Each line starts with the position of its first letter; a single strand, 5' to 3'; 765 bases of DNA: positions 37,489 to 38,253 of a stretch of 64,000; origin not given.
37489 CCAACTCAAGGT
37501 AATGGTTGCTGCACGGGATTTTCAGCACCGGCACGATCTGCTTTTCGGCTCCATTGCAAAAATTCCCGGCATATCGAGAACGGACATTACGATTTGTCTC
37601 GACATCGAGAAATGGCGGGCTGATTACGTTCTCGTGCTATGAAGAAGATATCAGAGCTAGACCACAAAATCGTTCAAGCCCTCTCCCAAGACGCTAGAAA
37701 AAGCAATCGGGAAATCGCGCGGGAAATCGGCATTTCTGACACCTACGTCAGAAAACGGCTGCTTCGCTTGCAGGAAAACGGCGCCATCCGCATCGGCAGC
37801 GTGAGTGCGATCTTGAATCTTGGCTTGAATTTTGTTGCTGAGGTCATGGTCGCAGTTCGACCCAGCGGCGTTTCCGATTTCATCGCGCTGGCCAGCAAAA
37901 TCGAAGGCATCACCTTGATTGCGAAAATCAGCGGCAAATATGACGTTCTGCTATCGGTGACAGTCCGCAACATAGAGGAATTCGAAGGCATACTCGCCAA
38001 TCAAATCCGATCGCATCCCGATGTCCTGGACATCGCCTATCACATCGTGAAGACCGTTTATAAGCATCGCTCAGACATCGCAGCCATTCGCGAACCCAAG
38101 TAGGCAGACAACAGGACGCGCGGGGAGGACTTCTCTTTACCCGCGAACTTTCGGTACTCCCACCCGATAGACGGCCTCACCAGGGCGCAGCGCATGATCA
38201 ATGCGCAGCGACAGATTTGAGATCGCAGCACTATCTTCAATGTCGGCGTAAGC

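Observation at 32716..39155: Operator A: long 30-bp palindrome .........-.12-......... over three promoters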

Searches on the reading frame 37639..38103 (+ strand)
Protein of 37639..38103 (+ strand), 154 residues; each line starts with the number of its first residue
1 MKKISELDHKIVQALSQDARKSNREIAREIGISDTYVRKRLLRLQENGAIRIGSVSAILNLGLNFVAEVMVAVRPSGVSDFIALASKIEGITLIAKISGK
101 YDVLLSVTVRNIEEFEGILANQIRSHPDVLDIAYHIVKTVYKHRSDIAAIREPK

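Call 6: search_protein_families(library=pfam, proteins=[window:37639-38103:+])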
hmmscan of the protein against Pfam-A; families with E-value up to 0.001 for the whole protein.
window:37639-38103:+ (154 aa): 4 families
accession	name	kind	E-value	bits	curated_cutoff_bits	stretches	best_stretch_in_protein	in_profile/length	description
PF13404.12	HTH_AsnC-type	-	3.5e-12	46.4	27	1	6-45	3-42/42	AsnC-type helix-turn-helix domain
PF13412.12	HTH_24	-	8.7e-12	44.9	21.9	1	5-51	2-48/48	Winged helix-turn-helix DNA-binding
PF01037.27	AsnC_trans_reg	-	2e-10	40.9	25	1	69-137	1-70/73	Lrp/AsnC ligand binding domain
PF22482.2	AsnC_trans_reg_3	-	6.4e-05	23.4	24.4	1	87-144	33-89/95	PF0864 C-terminal dimeric alpha+beta barrel domain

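Call 9: find_related_loci(query=window:37639-38100:+, collection=genome_contigs, flank=6000)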
Query window:37639-38100:+ (154 aa) in genome_contigs; peptide patterns used: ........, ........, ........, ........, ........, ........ (x = any residue, [..] = any of these).
217 stretches matched a pattern, but none encodes a relative of the query by tblastn (E <= 1e-3).

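Call 13: find_homologous_proteins(query=window:37639-38100:+, max_evalue=0.00001)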
Query window:37639-38100:+ (154 aa): 2 proteins with E <= 0.00001 among 48 candidates.
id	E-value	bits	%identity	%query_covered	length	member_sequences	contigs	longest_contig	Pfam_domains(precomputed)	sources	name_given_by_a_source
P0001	5.2e-89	313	100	100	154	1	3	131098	PF13412.13,PF01037.29,PF13404.13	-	-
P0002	2.6e-53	197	62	100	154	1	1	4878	PF13412.13,PF01037.29,PF13404.13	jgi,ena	-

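Call 14: find_encoding_contigs(protein=P0002, flank=10000)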
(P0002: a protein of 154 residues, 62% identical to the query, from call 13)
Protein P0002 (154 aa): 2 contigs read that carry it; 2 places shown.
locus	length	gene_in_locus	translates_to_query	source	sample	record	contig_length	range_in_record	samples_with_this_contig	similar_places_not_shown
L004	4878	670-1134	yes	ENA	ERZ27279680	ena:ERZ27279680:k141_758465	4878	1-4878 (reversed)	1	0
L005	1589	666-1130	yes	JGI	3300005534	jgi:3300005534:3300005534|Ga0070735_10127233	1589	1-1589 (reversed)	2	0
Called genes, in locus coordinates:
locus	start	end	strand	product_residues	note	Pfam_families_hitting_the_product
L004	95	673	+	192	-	PF13404:HTH_AsnC-type, PF13412:HTH_24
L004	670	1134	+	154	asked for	PF13404:HTH_AsnC-type, PF13412:HTH_24, PF01037:AsnC_trans_reg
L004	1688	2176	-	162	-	PF00903:Glyoxalase, PF13669:Glyoxalase_4 (weak)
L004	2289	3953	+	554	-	PF00501:AMP-binding, PF13193:AMP-binding_C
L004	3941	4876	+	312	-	?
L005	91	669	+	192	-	PF13404:HTH_AsnC-type, PF13412:HTH_24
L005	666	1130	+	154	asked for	PF13404:HTH_AsnC-type, PF13412:HTH_24, PF01037:AsnC_trans_reg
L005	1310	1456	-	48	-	-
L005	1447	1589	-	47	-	?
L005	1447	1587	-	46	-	?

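Call 15: find_encoding_contigs(protein=P0001, flank=10000)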
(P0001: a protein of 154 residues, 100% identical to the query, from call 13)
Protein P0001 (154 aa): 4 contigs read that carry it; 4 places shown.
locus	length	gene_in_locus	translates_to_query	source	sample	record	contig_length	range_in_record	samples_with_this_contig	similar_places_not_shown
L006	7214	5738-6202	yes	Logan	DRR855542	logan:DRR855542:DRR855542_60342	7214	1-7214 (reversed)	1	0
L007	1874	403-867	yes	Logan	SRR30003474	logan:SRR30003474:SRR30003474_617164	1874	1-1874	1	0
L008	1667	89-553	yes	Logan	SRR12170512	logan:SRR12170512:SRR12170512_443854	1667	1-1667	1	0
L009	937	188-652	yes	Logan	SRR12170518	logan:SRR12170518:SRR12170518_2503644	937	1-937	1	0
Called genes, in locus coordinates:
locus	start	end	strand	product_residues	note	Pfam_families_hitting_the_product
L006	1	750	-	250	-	?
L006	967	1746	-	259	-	PF00106:adh_short, PF08659:KR, PF13561:adh_short_C2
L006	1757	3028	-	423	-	PF00067:p450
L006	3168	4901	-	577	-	PF01979:Amidohydro_1 (faint), PF07969:Amidohydro_3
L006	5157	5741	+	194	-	PF13404:HTH_AsnC-type, PF13412:HTH_24, PF01037:AsnC_trans_reg (weak)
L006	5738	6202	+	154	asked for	PF13404:HTH_AsnC-type, PF13412:HTH_24, PF01037:AsnC_trans_reg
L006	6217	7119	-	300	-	PF05721:PhyH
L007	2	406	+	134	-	?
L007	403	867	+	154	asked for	PF13404:HTH_AsnC-type, PF13412:HTH_24, PF01037:AsnC_trans_reg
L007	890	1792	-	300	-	PF05721:PhyH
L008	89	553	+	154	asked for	PF13404:HTH_AsnC-type, PF13412:HTH_24, PF01037:AsnC_trans_reg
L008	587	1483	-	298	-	PF05721:PhyH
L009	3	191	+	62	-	?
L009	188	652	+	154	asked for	PF13404:HTH_AsnC-type, PF13412:HTH_24, PF01037:AsnC_trans_reg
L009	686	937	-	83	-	?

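Call 32: search_protein_representatives(protein=P0001)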
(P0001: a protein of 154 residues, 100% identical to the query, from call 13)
Query: 154 residues. Proteins with E-value up to 0.001 (for the whole library): 4912; up to 1e-10: 581; up to 1e-30: 1. The best 150 are listed.
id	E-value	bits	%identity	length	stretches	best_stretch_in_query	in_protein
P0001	1.7e-89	313.0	100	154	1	1-154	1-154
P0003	1.4e-24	102.9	29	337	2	4-115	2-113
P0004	2.6e-24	102.0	26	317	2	5-130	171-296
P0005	4.1e-24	101.3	28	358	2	3-147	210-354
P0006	9.3e-24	100.2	31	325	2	2-139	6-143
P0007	1.1e-23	99.9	28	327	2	3-146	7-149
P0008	2.0e-23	99.1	26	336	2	3-137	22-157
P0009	2.5e-23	98.8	31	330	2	4-131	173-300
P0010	7.8e-23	97.2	36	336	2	2-122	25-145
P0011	1.8e-22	96.0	31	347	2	4-128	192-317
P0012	2.2e-22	95.8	26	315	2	5-150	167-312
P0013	3.8e-22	95.0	30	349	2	4-136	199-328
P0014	4.9e-22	94.6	26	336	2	5-129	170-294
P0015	6.0e-22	94.3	32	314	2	4-143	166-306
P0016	9.2e-22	93.7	29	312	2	6-147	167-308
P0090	1.0e-17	80.6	34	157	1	3-134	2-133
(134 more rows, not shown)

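Call 33: search_protein_families(library=ncbifam, proteins=[P0001, P0003, P0004, P0005, P0006, P0010, P0090], max_evalue=0.001)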
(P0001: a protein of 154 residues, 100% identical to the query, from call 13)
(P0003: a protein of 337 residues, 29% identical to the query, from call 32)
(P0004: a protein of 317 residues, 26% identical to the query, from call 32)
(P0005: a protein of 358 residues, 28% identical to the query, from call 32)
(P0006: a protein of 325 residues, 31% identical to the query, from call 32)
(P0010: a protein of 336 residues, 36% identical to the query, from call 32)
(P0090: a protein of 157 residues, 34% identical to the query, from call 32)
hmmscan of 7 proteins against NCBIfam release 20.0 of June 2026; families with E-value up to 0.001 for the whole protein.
P0001 (154 aa): 8 families
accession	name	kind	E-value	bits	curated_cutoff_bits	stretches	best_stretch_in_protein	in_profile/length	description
NF040947.1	trans_reg_LysM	equivalog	4.3e-16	58.9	180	1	5-137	2-132/136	HTH-type transcriptional regulator LysM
NF040820.1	trans_reg_LrpA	equivalog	7.4e-12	45.4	250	1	4-136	2-135/141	HTH-type transcriptional regulator LrpA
NF008370.0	PRK11169.1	equivalog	1.3e-10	41.2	233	1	2-144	10-156/164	leucine-responsive transcriptional regulator Lrp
NF008384.0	PRK11179.1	equivalog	2e-10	40.7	227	1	2-127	5-132/153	transcriptional regulator AsnC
NF053758.1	ChrTpTrnRegChrS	equivalog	3.2e-10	40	250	1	3-144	11-153/158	chromate efflux transcriptional regulator ChrS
NF041396.1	TranRegLrp_Halo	equivalog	2e-08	34.2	190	1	6-118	5-118/149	HTH-type transcriptional regulator Lrp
NF041395.1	TranRegLrpA1_Halo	equivalog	2.3e-05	24.4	250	1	8-124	7-124/142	HTH-type transcriptional regulator LrpA1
TIGR01884.1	cas_HTH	subfamily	0.00088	18.7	60.2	0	2-50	138-186/202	CRISPR-associated CARF protein Csa3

P0003 (337 aa): 22 families
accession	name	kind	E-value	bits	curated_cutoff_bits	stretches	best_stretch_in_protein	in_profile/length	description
NF040947.1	trans_reg_LysM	equivalog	4.3e-38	130.2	180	2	179-312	2-133/136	HTH-type transcriptional regulator LysM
NF053758.1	ChrTpTrnRegChrS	equivalog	4.4e-36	124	250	2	177-320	11-155/158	chromate efflux transcriptional regulator ChrS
NF008384.0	PRK11179.1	equivalog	1.3e-27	96.5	227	2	2-137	7-144/153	transcriptional regulator AsnC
NF041396.1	TranRegLrp_Halo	equivalog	1.9e-26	92.7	190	2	177-313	2-138/149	HTH-type transcriptional regulator Lrp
NF040820.1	trans_reg_LrpA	equivalog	3.9e-26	91.6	250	2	1-138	1-139/141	HTH-type transcriptional regulator LrpA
NF041395.1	TranRegLrpA1_Halo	equivalog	4.2e-16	59.2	250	2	9-132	10-134/142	HTH-type transcriptional regulator LrpA1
NF008370.0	PRK11169.1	equivalog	4.2e-15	55.8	233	2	176-317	10-155/164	leucine-responsive transcriptional regulator Lrp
NF040707.3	Siroheme_Dcarb_AhbB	equivalog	6.7e-12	45.4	125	2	198-266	17-86/146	siroheme decarboxylase subunit beta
NF053606.1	Sta1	subfamily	2.2e-08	34.1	80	0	179-225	19-65/100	Sta1 family transcriptional regulator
NF040708.3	Siroheme_Dcarb_AhbA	equivalog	2.7e-08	33.7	140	0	23-138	21-132/144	siroheme decarboxylase subunit alpha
NF008273.0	PRK11050.1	equivalog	8.2e-08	32.1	153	0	189-228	51-88/156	manganese-binding transcriptional regulator MntR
NF040939.2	trans_reg_lrs14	equivalog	5.4e-06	26.4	90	0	180-225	21-67/103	Lrs14 family HTH-type transcriptional regulator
TIGR04176.1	MarR_EPS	equivalog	1.3e-05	25.2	88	0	179-226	3-50/105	MarR family EPS-associated transcriptional regulator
TIGR02937.1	sigma70-ECF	superfamily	1.3e-05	24.9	42.9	0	182-220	121-159/165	sigma-70 family RNA polymerase sigma factor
TIGR02983.1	SigE-fam_strep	subfamily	3.9e-05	23.6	141.55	0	184-220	116-152/162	SigE family RNA polymerase sigma factor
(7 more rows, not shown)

P0004 (317 aa): 26 families (the best 25 are shown)
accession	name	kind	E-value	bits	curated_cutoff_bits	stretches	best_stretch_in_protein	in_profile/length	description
NF041396.1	TranRegLrp_Halo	equivalog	1.4e-30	106.1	190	2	8-120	4-117/149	HTH-type transcriptional regulator Lrp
NF040947.1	trans_reg_LysM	equivalog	4.1e-30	104.3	180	2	170-302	1-131/136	HTH-type transcriptional regulator LysM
NF053758.1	ChrTpTrnRegChrS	equivalog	5.4e-29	101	250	2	168-304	10-147/158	chromate efflux transcriptional regulator ChrS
NF040820.1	trans_reg_LrpA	equivalog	3.6e-28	98.2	250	2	170-297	2-130/141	HTH-type transcriptional regulator LrpA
NF008384.0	PRK11179.1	equivalog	4.1e-25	88.4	227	2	170-301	7-140/153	transcriptional regulator AsnC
NF008370.0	PRK11169.1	equivalog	3e-21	75.8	233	2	169-309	11-155/164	leucine-responsive transcriptional regulator Lrp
NF041395.1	TranRegLrpA1_Halo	equivalog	3.2e-21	75.8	250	2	174-298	7-132/142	HTH-type transcriptional regulator LrpA1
NF040707.3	Siroheme_Dcarb_AhbB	equivalog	1.6e-11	44.1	125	2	190-259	17-87/146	siroheme decarboxylase subunit beta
TIGR01884.1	cas_HTH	subfamily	1.5e-09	37.5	60.2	1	168-216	138-186/202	CRISPR-associated CARF protein Csa3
NF040708.3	Siroheme_Dcarb_AhbA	equivalog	2.7e-09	36.9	140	0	27-132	20-124/144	siroheme decarboxylase subunit alpha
NF008273.0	PRK11050.1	equivalog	1.9e-07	30.9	153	0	177-217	45-85/156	manganese-binding transcriptional regulator MntR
NF040939.2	trans_reg_lrs14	equivalog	8.7e-07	28.9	90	0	5-51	17-64/103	Lrs14 family HTH-type transcriptional regulator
TIGR04176.1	MarR_EPS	equivalog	1.4e-06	28.3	88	0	174-223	6-55/105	MarR family EPS-associated transcriptional regulator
NF033788.1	HTH_metalloreg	subfamily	1.7e-06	27.7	55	0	176-216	15-55/77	metalloregulator ArsR/SmtB family transcription factor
TIGR02937.1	sigma70-ECF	superfamily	4e-06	26.6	42.9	0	180-210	127-157/165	sigma-70 family RNA polymerase sigma factor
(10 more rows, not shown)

P0005 (358 aa): 19 families
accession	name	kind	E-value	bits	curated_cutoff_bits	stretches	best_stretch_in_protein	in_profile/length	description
NF041396.1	TranRegLrp_Halo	equivalog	1.3e-22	80.3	190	2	53-170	4-122/149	HTH-type transcriptional regulator Lrp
NF008384.0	PRK11179.1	equivalog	1.8e-19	70.1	227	2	48-187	3-144/153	transcriptional regulator AsnC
NF040947.1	trans_reg_LysM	equivalog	2.9e-19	69.2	180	2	212-337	2-125/136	HTH-type transcriptional regulator LysM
NF053758.1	ChrTpTrnRegChrS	equivalog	6.1e-19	68.3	250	2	210-342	11-144/158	chromate efflux transcriptional regulator ChrS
NF040820.1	trans_reg_LrpA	equivalog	1.6e-18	66.9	250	2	211-317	2-109/141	HTH-type transcriptional regulator LrpA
NF041395.1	TranRegLrpA1_Halo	equivalog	6.5e-13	48.9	250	1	214-332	6-125/142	HTH-type transcriptional regulator LrpA1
NF008370.0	PRK11169.1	equivalog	8.3e-12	45.1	233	1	43-184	3-148/164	leucine-responsive transcriptional regulator Lrp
NF038251.1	AdcR_fam_Zn_TF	equivalog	7.3e-07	29.5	175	0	47-98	29-79/143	zinc-dependent MarR family transcriptional regulator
NF007935.0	PRK10651.1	equivalog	7.8e-07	28.5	250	0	209-251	154-194/216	two-component system response regulator NarL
TIGR04176.1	MarR_EPS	equivalog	8e-07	29.1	88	0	217-263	8-54/105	MarR family EPS-associated transcriptional regulator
NF040707.3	Siroheme_Dcarb_AhbB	equivalog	9.6e-07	28.6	125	0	231-327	17-119/146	siroheme decarboxylase subunit beta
TIGR02937.1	sigma70-ECF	superfamily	1.3e-06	28.1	42.9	1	211-253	118-159/165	sigma-70 family RNA polymerase sigma factor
TIGR01884.1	cas_HTH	subfamily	2.3e-06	27.1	60.2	0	209-250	138-179/202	CRISPR-associated CARF protein Csa3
TIGR02985.1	Sig70_bacteroi1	subfamily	7.7e-06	26.2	126.4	0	57-90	119-152/162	RNA polymerase sigma-70 factor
TIGR02702.1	SufR_cyano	equivalog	1.9e-05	24.4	178.8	0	216-257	4-45/208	iron-sulfur cluster biosynthesis transcriptional regulator SufR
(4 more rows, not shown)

P0006 (325 aa): 18 families
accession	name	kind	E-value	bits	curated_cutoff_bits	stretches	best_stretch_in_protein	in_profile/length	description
NF040947.1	trans_reg_LysM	equivalog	5.3e-25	87.8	180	2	8-142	1-133/136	HTH-type transcriptional regulator LysM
NF041396.1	TranRegLrp_Halo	equivalog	2.6e-22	79.3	190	2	9-125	4-121/149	HTH-type transcriptional regulator Lrp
NF040820.1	trans_reg_LrpA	equivalog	2.8e-21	75.9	250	2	8-145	2-140/141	HTH-type transcriptional regulator LrpA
NF053758.1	ChrTpTrnRegChrS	equivalog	9.7e-21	74.2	250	2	7-150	11-153/158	chromate efflux transcriptional regulator ChrS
NF041395.1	TranRegLrpA1_Halo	equivalog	1e-14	54.8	250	1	13-139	8-135/142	HTH-type transcriptional regulator LrpA1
NF008384.0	PRK11179.1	equivalog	3.4e-13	49.7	227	1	7-141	6-142/153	transcriptional regulator AsnC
NF008370.0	PRK11169.1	equivalog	2.5e-12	46.8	233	2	5-145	9-153/164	leucine-responsive transcriptional regulator Lrp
NF040707.3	Siroheme_Dcarb_AhbB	equivalog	2.6e-09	36.9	125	1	28-96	17-86/146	siroheme decarboxylase subunit beta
NF040708.3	Siroheme_Dcarb_AhbA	equivalog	3.9e-08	33.2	140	0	28-96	20-88/144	siroheme decarboxylase subunit alpha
NF008273.0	PRK11050.1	equivalog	1.7e-07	31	153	0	14-54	43-84/156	manganese-binding transcriptional regulator MntR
TIGR01884.1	cas_HTH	subfamily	3.5e-06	26.5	60.2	0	179-218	147-186/202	CRISPR-associated CARF protein Csa3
NF041413.1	ArsR_Rv2640c_fam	equivalog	5.2e-06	26.9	155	0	171-219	39-89/118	Rv2640c family ArsR-like transcriptional regulator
TIGR04176.1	MarR_EPS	equivalog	5.9e-05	23.1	88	0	177-222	7-52/105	MarR family EPS-associated transcriptional regulator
NF033788.1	HTH_metalloreg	subfamily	0.00017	21.3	55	0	168-219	5-56/77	metalloregulator ArsR/SmtB family transcription factor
TIGR03879.1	near_KaiC_dom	domain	0.00024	21.5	65.1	0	178-214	25-61/91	probable regulatory domain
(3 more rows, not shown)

P0010 (336 aa): 14 families
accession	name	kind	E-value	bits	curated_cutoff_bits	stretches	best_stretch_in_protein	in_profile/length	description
NF041396.1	TranRegLrp_Halo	equivalog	1e-23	83.9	190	2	28-129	4-106/149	HTH-type transcriptional regulator Lrp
NF040947.1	trans_reg_LysM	equivalog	6.3e-22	77.8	180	2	189-318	1-128/136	HTH-type transcriptional regulator LysM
NF040820.1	trans_reg_LrpA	equivalog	1.4e-20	73.6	250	2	27-158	2-134/141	HTH-type transcriptional regulator LrpA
NF008384.0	PRK11179.1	equivalog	1.7e-19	70.1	227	2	189-319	7-139/153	transcriptional regulator AsnC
NF053758.1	ChrTpTrnRegChrS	equivalog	3.6e-16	59.3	250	1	24-159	9-145/158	chromate efflux transcriptional regulator ChrS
NF008370.0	PRK11169.1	equivalog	3.6e-12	46.3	233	1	24-102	9-88/164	leucine-responsive transcriptional regulator Lrp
NF041395.1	TranRegLrpA1_Halo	equivalog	6.6e-12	45.6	250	2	32-155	8-132/142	HTH-type transcriptional regulator LrpA1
NF040707.3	Siroheme_Dcarb_AhbB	equivalog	1.3e-09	37.9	125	1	204-290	12-102/146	siroheme decarboxylase subunit beta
NF040708.3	Siroheme_Dcarb_AhbA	equivalog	2.9e-09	36.8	140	0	47-112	20-85/144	siroheme decarboxylase subunit alpha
TIGR03879.1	near_KaiC_dom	domain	8.4e-07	29.4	65.1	0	194-227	24-57/91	probable regulatory domain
TIGR01884.1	cas_HTH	subfamily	2.8e-06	26.9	60.2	0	26-71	139-184/202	CRISPR-associated CARF protein Csa3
TIGR02937.1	sigma70-ECF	superfamily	0.00016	21.3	42.9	0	204-228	132-156/165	sigma-70 family RNA polymerase sigma factor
TIGR04381.1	HTH_TypR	domain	0.0002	21.3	30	1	45-66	23-44/49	TyrR/PhhR family helix-turn-helix DNA-binding protein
NF008848.0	PRK11886.1-3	equivalog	0.00088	18.4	362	0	33-79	5-51/319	bifunctional biotin--[acetyl-CoA-carboxylase] ligase/biotin operon repressor BirA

P0090 (157 aa): 11 families
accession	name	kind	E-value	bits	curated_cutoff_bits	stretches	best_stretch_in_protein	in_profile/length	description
NF040947.1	trans_reg_LysM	equivalog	4.1e-13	49.3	180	1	3-130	1-126/136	HTH-type transcriptional regulator LysM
NF053758.1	ChrTpTrnRegChrS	equivalog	5.6e-13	49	250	1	2-135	11-145/158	chromate efflux transcriptional regulator ChrS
NF040820.1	trans_reg_LrpA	equivalog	9e-13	48.3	250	1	3-130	2-130/141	HTH-type transcriptional regulator LrpA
NF041396.1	TranRegLrp_Halo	equivalog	4.9e-12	46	190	1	1-120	1-121/149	HTH-type transcriptional regulator Lrp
NF008384.0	PRK11179.1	equivalog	6.8e-10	39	227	1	2-125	6-131/153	transcriptional regulator AsnC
NF041395.1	TranRegLrpA1_Halo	equivalog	4e-09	36.6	250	1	1-131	1-132/142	HTH-type transcriptional regulator LrpA1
NF008370.0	PRK11169.1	equivalog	1e-06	28.5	233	1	2-138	11-151/164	leucine-responsive transcriptional regulator Lrp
TIGR01884.1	cas_HTH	subfamily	8.4e-06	25.3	60.2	1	2-49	139-186/202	CRISPR-associated CARF protein Csa3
TIGR02937.1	sigma70-ECF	superfamily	4.4e-05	23.2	42.9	1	3-43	118-157/165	sigma-70 family RNA polymerase sigma factor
TIGR02702.1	SufR_cyano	equivalog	0.00057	19.6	178.8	0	6-59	2-55/208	iron-sulfur cluster biosynthesis transcriptional regulator SufR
NF041397.1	TranRegGlpR_Halo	equivalog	0.00065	19.4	300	1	7-49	7-49/253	HTH-type transcriptional regulator GlpR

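Call 34: search_solved_structures(query=P0001, max_evalue=0.001)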
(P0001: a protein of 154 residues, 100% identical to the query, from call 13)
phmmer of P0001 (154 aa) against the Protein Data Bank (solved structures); distinct sequences matched with E-value up to 0.001: 25.
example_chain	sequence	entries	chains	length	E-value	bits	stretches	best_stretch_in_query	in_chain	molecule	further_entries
7fby_A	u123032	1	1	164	7.6e-13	51.9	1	3-124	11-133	Transcriptional regulatory protein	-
9w4v_A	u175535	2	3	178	1e-12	51.5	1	3-124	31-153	Uncharacterized HTH-type transcriptional regulator PH0140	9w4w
2cyy_A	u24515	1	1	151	1.9e-11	47.3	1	4-143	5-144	Putative HTH-type transcriptional regulator PH1519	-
1ri7_A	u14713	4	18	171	3e-11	46.7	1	4-143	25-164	Putative transcriptional regulator | Putative HTH-type transcriptional regulator PH1519 | Uncharacterized HTH-type transcriptional regulator PH1519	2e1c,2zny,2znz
2gqq_A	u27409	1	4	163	1.4e-08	38.1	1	2-142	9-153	Leucine-responsive regulatory protein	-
1i1g_A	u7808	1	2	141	3e-08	37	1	4-129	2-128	TRANSCRIPTIONAL REGULATOR LRPA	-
2p5v_A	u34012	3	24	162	6.6e-08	35.9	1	5-146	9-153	Transcriptional regulator, LRP/AsnC family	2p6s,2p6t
2cg4_A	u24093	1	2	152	5e-07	33.1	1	4-129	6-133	REGULATORY PROTEIN ASNC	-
3i4p_A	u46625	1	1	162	5.8e-07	32.8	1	6-133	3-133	Transcriptional regulator, AsnC family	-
2dbb_A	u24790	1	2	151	3.6e-06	30.3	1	1-125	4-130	Putative HTH-type transcriptional regulator PH0061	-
2vbw_A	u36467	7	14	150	4.4e-06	30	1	4-146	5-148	TRANSCRIPTIONAL REGULATORY PROTEIN | PROBABLE TRANSCRIPTIONAL REGULATORY PROTEIN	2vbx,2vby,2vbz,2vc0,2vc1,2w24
2w25_A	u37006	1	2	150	4.4e-06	30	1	4-146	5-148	PROBABLE TRANSCRIPTIONAL REGULATORY PROTEIN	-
2ivm_A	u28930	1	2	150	6e-06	29.5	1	4-146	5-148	TRANSCRIPTIONAL REGULATORY PROTEIN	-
2efo_A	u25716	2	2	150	7.9e-06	29.2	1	5-147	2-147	150aa long hypothetical transcriptional regulator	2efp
2efq_A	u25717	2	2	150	9.1e-06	29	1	5-146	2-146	150aa long hypothetical transcriptional regulator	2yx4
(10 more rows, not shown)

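Call 75: search_solved_structures(query=A5, max_evalue=1e-8, show_alignments=3)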
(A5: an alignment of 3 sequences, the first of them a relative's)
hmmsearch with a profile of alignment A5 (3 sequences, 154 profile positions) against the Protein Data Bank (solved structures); distinct sequences matched with E-value up to 1e-8: 8.
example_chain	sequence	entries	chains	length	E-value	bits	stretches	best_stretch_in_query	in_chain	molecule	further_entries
7fby_A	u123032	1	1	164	3e-15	59.7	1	4-125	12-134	Transcriptional regulatory protein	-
9w4v_A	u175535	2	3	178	4.3e-15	59.2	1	4-124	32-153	Uncharacterized HTH-type transcriptional regulator PH0140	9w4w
1i1g_A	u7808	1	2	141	3.4e-12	49.8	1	4-125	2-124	TRANSCRIPTIONAL REGULATOR LRPA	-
2cyy_A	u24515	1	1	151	3.6e-12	49.7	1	5-140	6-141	Putative HTH-type transcriptional regulator PH1519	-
1ri7_A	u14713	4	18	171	5.5e-12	49.1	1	5-140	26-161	Putative transcriptional regulator | Putative HTH-type transcriptional regulator PH1519 | Uncharacterized HTH-type transcriptional regulator PH1519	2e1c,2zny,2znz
2gqq_A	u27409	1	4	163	4.6e-11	46.1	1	5-139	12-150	Leucine-responsive regulatory protein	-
2cg4_A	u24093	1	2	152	3.4e-10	43.3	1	4-128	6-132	REGULATORY PROTEIN ASNC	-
2dbb_A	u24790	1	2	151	1.3e-09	41.3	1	1-122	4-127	Putative HTH-type transcriptional regulator PH0061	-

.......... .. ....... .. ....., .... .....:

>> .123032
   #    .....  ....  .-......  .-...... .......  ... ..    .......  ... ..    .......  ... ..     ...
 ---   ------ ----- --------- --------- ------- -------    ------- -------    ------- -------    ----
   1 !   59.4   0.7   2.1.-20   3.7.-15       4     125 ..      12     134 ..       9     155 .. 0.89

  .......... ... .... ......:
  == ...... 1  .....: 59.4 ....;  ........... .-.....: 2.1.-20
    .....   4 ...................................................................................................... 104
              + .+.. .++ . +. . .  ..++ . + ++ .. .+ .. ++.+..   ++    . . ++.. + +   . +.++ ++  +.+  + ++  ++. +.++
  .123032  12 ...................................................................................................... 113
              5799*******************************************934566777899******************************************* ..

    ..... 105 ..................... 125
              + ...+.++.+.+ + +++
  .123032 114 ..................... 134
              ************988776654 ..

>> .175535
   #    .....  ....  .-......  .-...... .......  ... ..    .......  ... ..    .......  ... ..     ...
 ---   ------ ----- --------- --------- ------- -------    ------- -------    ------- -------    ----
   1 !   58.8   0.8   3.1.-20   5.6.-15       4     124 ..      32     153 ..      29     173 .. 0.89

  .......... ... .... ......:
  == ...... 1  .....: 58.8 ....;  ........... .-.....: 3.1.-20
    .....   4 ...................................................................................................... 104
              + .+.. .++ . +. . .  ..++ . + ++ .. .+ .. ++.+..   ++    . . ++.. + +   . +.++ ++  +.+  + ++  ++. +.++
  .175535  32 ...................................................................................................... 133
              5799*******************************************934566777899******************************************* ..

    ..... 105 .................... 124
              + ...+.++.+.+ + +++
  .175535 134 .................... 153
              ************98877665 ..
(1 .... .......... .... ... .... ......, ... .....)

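Call 95: predict_structure(alignment_id=A1)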
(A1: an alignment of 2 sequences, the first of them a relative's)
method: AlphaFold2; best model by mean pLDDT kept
length: 154 residues; sequences in the alignment: 2
mean_pLDDT: 72.6   pTM: 0.56
mean pLDDT of the five models: 72.6, 61.9, 61.4, 60.4, 53.5
residues with pLDDT >= 90: 15; 70-90: 82; 50-70: 42; < 50: 15
segments of 3 or more residues with pLDDT < 50: 142-154
pLDDT, mean of each block of 10 residues (from residue 1): 74 82 91 92 78 68 73 80 79 61 69 68 77 67 44 38
secondary structure, 60 per line:
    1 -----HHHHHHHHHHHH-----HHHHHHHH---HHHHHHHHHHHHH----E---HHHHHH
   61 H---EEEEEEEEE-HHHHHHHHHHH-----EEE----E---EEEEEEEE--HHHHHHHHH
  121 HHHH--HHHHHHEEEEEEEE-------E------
elements in order: H6-17 H23-30 H34-46 H55-61 E65-73 H75-85 E91-93 E102-109 H112-124 H127-132 E133-140
